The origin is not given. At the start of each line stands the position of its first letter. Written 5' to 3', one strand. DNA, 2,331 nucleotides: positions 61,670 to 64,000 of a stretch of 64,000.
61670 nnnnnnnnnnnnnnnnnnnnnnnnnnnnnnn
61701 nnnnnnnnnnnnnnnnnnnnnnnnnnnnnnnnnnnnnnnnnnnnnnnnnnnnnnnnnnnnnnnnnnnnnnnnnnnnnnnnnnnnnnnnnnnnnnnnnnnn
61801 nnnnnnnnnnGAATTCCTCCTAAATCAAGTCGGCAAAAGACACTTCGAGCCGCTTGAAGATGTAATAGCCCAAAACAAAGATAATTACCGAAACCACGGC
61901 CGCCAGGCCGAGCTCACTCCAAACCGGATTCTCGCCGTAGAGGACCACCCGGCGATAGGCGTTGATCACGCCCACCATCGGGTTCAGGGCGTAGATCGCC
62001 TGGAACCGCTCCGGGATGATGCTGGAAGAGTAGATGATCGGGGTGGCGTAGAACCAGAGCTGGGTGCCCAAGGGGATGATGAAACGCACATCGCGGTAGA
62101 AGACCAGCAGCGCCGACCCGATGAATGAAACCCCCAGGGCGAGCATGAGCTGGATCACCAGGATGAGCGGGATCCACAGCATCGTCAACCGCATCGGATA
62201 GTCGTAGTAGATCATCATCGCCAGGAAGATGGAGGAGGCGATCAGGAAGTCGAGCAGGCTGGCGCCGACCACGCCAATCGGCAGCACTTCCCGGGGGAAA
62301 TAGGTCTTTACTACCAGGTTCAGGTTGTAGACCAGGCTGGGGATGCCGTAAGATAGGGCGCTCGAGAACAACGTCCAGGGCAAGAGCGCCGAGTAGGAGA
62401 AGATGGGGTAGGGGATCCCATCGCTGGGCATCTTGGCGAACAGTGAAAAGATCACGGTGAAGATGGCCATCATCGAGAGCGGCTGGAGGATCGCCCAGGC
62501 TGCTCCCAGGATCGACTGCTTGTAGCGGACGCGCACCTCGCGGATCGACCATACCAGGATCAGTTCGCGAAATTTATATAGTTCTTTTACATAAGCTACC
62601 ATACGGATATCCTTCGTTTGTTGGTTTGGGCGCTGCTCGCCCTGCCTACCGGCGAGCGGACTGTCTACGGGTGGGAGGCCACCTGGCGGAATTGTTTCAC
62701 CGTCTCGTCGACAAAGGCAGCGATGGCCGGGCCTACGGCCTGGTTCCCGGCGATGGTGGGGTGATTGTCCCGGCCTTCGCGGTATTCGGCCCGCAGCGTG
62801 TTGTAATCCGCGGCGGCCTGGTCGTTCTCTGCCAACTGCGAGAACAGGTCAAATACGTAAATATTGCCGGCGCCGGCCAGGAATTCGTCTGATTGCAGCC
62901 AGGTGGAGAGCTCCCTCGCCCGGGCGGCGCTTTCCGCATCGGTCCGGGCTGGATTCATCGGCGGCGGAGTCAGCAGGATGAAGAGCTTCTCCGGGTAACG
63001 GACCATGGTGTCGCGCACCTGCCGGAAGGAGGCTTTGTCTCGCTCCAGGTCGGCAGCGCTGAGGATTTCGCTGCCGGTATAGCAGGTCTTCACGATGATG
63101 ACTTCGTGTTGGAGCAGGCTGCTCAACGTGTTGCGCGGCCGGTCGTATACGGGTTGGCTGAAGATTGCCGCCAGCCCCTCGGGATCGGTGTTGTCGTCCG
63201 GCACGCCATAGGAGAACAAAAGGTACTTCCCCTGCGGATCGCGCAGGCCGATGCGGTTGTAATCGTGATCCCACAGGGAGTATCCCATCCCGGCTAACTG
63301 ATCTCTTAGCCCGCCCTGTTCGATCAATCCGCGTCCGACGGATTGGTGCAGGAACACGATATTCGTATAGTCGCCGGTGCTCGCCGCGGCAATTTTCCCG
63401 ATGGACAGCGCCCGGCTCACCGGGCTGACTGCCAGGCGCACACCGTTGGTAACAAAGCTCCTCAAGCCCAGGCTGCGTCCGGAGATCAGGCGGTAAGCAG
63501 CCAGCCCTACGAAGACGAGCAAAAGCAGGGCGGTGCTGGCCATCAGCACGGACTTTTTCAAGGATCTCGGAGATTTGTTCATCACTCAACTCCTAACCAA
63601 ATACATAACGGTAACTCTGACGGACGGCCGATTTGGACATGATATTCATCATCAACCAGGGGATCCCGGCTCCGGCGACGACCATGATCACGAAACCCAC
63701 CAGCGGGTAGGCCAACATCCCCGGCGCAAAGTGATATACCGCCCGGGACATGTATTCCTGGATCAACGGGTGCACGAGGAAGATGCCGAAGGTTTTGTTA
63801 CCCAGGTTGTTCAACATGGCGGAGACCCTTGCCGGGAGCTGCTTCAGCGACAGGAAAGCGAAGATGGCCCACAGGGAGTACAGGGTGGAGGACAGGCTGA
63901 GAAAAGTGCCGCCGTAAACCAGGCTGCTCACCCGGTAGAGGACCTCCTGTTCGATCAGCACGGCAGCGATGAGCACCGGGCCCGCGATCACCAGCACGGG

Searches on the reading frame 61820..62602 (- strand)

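Call 5: search_protein_families(library=pfam, proteins=[window:61820-62602:-], max_evalue=0.01)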
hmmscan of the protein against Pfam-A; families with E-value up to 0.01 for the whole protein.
window:61820-62602:- (260 aa): 1 family
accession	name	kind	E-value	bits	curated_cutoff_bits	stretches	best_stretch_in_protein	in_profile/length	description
PF01061.29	ABC2_membrane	-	2.3e-11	44.1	26.9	1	16-219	4-209/211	ABC-2 type transporter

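Call 9: search_protein_families(library=ncbifam, proteins=[window:61820-62602:-], max_evalue=0.001)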
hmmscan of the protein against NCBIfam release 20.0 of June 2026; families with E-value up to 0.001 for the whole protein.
window:61820-62602:- (260 aa): 2 families
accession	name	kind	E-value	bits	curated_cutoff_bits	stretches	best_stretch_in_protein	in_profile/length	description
NF050053.1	CapPschTportKpsM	equivalog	1.8e-13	51.1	300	1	14-253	4-253/257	capsule polysaccharide transporter KpsM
NF050109.1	galactan_ABC_perm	equivalog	1.3e-11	44.5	380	1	7-250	16-262/272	galactan export ABC transporter permease subunit Wzm/RfbD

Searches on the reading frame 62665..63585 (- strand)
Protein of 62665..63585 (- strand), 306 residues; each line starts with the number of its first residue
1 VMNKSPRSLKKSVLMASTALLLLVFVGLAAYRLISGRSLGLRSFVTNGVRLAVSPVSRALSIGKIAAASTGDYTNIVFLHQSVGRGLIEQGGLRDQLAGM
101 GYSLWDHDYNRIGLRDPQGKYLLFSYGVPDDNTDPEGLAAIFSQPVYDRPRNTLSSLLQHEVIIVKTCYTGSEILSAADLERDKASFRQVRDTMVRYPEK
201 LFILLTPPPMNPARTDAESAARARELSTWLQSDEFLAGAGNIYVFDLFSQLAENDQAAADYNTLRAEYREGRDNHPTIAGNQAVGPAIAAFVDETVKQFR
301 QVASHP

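Call 5: search_protein_families(library=pfam, proteins=[window:62665-63585:-], max_evalue=0.01)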
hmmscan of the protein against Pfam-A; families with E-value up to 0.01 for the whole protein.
window:62665-63585:- (306 aa): 0 families

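Call 9: search_protein_families(library=ncbifam, proteins=[window:62665-63585:-], max_evalue=0.001)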
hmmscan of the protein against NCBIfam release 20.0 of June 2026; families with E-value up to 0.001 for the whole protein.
window:62665-63585:- (306 aa): 0 families

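Call 60: search_protein_families(library=pfam, proteins=[window:62665-63585:-], max_evalue=0.1)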
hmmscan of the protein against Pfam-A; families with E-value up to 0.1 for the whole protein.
window:62665-63585:- (306 aa): 2 families
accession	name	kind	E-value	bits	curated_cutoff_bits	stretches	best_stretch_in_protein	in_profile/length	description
PF19040.6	SGNH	-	0.014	15.6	27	1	179-289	123-247/248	SGNH domain (fused to AT3 domains)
PF11735.13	CAP59_mtransfer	-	0.015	15.4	28.8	1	76-193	125-226/242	Cryptococcal mannosyltransferase 1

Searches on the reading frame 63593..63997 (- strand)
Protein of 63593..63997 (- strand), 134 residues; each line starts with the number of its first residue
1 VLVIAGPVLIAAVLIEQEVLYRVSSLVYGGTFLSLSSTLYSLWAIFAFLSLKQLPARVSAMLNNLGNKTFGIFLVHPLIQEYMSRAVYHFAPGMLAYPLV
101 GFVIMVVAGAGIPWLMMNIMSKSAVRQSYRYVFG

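Call 5: search_protein_families(library=pfam, proteins=[window:63593-63997:-], max_evalue=0.01)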
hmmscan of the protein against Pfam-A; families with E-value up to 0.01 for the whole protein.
window:63593-63997:- (134 aa): 1 family
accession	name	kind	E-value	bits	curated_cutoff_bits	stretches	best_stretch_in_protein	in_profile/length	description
PF01757.29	Acyl_transf_3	-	2.3e-05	24.1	31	1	29-108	237-321/326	Acyltransferase domain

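Call 9: search_protein_families(library=ncbifam, proteins=[window:63593-63997:-], max_evalue=0.001)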
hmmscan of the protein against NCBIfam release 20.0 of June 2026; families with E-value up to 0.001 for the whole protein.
window:63593-63997:- (134 aa): 0 families
